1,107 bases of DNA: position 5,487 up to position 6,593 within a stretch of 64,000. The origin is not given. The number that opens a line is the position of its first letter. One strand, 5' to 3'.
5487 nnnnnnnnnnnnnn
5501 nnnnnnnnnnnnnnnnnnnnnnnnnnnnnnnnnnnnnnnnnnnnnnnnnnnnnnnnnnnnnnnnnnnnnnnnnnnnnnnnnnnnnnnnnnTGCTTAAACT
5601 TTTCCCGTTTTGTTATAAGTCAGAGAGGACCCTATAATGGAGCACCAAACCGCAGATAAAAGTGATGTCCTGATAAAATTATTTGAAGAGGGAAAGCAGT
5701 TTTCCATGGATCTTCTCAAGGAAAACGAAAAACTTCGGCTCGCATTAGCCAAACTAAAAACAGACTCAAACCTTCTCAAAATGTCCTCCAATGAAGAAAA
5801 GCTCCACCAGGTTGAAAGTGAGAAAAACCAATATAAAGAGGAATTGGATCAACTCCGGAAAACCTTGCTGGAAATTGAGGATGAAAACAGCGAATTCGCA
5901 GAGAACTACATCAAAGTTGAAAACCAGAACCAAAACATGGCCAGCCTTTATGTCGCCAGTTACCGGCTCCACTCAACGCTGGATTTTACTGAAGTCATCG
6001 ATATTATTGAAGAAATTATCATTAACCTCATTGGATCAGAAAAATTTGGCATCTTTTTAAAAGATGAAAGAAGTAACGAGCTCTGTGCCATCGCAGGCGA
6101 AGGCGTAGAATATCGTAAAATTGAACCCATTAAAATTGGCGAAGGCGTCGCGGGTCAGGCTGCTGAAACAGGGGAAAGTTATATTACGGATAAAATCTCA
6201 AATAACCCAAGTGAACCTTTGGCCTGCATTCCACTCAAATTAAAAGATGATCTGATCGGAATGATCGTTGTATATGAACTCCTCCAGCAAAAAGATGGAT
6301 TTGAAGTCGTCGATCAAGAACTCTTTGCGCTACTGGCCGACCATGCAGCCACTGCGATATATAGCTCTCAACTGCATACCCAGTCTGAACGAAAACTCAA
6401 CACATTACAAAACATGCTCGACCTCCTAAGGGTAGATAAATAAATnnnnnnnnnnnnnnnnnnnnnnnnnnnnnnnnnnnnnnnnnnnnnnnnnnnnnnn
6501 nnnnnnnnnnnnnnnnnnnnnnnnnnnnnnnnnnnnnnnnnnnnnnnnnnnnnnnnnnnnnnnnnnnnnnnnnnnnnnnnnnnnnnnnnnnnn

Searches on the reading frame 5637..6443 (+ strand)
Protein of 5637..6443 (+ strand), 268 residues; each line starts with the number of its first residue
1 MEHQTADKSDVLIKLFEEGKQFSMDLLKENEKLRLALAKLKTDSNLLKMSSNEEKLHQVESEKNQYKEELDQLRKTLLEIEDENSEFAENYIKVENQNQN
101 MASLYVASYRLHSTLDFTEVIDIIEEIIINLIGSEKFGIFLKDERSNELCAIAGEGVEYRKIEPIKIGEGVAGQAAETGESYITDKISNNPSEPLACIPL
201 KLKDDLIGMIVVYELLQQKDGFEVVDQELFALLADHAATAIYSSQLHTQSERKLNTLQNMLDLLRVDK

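Call 47: search_protein_families(library=pfam, proteins=[window:5637-6443:+], max_evalue=0.00001)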
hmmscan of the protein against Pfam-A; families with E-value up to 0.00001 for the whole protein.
window:5637-6443:+ (268 aa): 3 families
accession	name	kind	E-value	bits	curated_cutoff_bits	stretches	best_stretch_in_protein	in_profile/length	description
PF13185.12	GAF_2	-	2.5e-12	47.6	28.6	1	115-241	2-135/136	GAF domain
PF13492.12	GAF_3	-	2e-11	44.9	27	1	119-241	4-127/129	GAF domain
PF01590.32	GAF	-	1.5e-06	29.2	22.4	1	118-241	3-133/133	GAF domain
